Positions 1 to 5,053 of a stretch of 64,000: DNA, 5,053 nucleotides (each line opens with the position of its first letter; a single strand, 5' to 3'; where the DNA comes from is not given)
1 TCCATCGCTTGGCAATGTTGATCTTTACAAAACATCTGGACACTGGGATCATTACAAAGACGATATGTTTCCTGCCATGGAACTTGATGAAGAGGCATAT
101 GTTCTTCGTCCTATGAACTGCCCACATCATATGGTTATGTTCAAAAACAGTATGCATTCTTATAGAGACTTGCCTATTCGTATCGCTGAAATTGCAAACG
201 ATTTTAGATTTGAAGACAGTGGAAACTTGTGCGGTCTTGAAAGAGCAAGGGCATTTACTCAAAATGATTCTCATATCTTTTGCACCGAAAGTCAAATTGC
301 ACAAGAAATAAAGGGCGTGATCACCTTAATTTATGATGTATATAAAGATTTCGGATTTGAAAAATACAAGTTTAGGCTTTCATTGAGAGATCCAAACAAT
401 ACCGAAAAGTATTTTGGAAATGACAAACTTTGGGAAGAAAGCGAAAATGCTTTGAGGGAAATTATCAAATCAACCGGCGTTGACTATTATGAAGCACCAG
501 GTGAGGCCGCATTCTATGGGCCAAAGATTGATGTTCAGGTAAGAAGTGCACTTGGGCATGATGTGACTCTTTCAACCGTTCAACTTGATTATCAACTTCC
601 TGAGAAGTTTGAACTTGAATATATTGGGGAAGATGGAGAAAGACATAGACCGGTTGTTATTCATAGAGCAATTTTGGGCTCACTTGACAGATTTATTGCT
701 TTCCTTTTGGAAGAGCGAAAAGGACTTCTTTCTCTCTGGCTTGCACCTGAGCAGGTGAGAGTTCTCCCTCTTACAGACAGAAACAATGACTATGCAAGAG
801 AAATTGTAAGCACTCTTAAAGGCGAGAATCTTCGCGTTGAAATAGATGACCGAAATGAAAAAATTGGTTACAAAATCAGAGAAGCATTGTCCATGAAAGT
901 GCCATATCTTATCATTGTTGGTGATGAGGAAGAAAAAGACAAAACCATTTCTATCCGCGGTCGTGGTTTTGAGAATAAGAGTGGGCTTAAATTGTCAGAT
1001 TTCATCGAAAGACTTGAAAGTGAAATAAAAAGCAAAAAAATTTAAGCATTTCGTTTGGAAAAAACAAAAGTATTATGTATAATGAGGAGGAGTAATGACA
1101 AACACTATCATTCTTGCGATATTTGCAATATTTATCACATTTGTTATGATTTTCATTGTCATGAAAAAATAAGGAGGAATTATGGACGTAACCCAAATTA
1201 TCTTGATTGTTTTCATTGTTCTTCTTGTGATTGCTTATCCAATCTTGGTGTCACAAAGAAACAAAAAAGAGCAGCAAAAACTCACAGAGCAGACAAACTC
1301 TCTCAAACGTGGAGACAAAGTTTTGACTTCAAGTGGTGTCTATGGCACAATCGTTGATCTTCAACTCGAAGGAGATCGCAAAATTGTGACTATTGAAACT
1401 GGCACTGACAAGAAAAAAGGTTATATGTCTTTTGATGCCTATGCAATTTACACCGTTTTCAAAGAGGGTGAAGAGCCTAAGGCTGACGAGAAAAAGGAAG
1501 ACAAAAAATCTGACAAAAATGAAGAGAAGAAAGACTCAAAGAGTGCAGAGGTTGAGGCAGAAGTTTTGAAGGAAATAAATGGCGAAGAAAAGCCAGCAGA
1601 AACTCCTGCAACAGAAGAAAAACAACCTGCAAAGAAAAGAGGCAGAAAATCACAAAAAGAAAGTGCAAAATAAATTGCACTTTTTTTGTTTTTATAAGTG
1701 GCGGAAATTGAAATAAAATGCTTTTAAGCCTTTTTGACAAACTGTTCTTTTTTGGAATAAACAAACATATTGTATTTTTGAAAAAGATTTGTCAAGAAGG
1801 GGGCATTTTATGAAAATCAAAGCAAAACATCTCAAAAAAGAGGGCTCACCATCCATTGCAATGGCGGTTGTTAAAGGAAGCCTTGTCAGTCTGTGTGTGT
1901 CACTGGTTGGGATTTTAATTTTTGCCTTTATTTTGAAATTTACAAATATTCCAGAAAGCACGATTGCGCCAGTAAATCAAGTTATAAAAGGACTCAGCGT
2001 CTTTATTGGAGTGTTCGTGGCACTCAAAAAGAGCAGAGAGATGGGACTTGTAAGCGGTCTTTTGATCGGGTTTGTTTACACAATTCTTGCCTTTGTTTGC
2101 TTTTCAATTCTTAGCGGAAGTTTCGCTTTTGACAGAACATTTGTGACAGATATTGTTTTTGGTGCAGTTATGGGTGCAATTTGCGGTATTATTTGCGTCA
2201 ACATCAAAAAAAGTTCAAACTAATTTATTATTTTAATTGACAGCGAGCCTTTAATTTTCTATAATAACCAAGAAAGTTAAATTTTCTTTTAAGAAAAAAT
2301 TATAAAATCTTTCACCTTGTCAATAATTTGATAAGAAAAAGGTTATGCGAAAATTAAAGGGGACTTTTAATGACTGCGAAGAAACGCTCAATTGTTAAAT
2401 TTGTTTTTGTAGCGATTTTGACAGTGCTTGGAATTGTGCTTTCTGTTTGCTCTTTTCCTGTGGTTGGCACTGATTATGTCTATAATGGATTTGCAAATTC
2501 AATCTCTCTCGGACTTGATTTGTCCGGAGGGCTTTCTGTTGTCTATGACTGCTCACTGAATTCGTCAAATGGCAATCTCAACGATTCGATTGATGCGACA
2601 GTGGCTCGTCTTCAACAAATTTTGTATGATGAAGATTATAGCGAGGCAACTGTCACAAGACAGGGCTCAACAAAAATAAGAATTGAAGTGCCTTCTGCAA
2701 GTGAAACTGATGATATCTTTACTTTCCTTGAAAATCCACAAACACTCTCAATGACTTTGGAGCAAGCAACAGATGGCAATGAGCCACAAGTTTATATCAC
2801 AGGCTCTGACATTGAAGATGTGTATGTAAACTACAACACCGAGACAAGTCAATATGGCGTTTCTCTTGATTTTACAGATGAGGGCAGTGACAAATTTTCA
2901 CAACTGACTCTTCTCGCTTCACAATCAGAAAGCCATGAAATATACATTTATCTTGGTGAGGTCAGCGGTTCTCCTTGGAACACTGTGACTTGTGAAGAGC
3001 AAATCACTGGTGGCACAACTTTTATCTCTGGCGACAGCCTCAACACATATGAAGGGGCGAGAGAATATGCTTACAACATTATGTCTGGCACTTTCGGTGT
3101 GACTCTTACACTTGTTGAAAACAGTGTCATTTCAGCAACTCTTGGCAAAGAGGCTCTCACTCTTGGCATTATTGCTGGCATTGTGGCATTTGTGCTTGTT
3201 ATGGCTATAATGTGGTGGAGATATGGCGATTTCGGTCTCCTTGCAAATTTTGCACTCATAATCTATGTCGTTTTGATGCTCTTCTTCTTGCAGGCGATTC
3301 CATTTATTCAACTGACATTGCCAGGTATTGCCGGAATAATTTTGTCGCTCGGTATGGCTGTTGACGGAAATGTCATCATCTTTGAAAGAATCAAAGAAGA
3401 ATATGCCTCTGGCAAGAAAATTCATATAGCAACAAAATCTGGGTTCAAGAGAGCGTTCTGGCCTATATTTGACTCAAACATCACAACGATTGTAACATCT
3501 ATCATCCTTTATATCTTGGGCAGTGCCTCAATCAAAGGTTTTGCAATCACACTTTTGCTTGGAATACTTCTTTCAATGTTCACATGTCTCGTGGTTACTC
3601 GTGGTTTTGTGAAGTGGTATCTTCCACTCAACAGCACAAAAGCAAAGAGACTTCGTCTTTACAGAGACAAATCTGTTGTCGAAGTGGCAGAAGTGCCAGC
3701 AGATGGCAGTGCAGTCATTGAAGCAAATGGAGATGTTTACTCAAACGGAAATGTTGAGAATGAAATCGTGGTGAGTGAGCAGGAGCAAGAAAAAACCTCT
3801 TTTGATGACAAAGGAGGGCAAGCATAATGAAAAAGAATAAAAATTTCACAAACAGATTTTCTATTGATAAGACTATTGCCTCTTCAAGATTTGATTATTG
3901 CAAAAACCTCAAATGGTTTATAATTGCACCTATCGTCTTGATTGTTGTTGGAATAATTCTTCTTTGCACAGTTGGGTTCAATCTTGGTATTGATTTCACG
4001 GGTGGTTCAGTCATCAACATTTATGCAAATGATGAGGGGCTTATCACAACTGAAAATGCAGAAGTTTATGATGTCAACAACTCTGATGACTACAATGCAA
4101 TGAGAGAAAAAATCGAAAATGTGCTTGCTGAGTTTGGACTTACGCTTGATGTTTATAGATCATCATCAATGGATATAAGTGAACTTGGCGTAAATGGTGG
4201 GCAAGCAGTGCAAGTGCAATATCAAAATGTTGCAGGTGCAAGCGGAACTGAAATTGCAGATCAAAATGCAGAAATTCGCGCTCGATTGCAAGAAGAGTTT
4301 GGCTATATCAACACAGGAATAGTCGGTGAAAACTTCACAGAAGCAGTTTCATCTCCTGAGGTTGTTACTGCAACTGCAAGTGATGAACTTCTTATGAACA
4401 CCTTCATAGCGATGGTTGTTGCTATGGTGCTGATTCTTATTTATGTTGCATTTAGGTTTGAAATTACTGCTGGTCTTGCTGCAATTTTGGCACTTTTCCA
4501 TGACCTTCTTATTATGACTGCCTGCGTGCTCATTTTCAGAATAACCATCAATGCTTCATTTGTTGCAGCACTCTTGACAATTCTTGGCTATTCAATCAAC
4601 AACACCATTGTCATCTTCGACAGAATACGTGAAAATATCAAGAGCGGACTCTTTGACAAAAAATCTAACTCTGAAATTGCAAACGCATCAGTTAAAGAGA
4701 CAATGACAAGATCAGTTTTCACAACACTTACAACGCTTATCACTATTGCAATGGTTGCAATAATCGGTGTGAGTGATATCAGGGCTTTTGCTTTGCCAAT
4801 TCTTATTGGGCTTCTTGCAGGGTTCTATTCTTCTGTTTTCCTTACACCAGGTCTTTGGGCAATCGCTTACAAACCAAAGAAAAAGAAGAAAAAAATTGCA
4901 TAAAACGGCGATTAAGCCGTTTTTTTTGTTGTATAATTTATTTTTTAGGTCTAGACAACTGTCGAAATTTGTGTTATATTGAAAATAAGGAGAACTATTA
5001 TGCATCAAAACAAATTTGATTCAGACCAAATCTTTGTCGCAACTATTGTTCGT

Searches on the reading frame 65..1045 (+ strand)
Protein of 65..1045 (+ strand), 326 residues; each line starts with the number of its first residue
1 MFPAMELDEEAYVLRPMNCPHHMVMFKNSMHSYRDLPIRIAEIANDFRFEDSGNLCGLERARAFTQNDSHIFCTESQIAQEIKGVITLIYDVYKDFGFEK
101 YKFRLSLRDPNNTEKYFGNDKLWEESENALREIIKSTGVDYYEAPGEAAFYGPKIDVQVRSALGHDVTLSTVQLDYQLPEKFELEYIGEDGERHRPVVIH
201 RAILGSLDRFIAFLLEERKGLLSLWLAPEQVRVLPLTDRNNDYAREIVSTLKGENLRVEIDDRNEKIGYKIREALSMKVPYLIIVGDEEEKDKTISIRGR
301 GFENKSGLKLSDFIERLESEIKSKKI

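Call 67: search_protein_families(library=pfam, proteins=[window:65-1045:+], max_evalue=0.00001)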
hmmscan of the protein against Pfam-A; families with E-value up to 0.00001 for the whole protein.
window:65-1045:+ (326 aa): 2 families
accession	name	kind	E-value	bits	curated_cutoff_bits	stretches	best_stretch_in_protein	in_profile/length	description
PF00587.30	tRNA-synt_2b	-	2.9e-41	141.9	29.3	1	9-217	8-178/179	tRNA synthetase class II core domain (G, H, P, S and T)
PF03129.25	HGTP_anticodon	-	1.6e-21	76.6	21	1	230-319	1-93/94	Anticodon binding domain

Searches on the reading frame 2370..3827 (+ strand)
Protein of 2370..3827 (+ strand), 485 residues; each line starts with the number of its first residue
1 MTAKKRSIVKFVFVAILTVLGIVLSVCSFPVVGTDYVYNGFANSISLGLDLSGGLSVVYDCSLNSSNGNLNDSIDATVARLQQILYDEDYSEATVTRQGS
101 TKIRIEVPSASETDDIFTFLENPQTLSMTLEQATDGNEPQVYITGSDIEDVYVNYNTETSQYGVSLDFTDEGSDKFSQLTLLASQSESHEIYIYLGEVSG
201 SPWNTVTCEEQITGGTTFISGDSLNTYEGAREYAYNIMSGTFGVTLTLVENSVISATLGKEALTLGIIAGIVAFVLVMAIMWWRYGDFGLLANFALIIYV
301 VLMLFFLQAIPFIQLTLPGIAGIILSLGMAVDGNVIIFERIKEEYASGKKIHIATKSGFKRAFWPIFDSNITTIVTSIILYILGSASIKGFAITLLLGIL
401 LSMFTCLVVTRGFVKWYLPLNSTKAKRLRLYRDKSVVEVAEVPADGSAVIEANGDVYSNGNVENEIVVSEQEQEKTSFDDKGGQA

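Call 67: search_protein_families(library=pfam, proteins=[window:2370-3827:+], max_evalue=0.00001)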
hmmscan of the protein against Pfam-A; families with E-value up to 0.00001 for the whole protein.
window:2370-3827:+ (485 aa): 2 families
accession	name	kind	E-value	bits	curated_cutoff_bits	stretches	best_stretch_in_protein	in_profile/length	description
PF02355.23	SecD_SecF_C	-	7.5e-14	52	20.5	1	247-417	14-186/189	Protein export membrane protein SecD/SecF, C-terminal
PF22599.2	SecDF_P1_head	-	2e-08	34.6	27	1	138-241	16-111/114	SecDF, P1 head subdomain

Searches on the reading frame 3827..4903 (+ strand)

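Call 67: search_protein_families(library=pfam, proteins=[window:3827-4903:+], max_evalue=0.00001)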
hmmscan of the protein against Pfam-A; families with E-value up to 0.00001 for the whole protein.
window:3827-4903:+ (358 aa): 2 families
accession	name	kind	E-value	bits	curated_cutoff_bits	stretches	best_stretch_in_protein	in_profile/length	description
PF02355.23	SecD_SecF_C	-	2.3e-50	171.1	20.5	1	174-346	15-185/189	Protein export membrane protein SecD/SecF, C-terminal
PF07549.19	Sec_GG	-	1.6e-06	27.9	20.3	1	45-63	2-20/28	SecD/SecF GG Motif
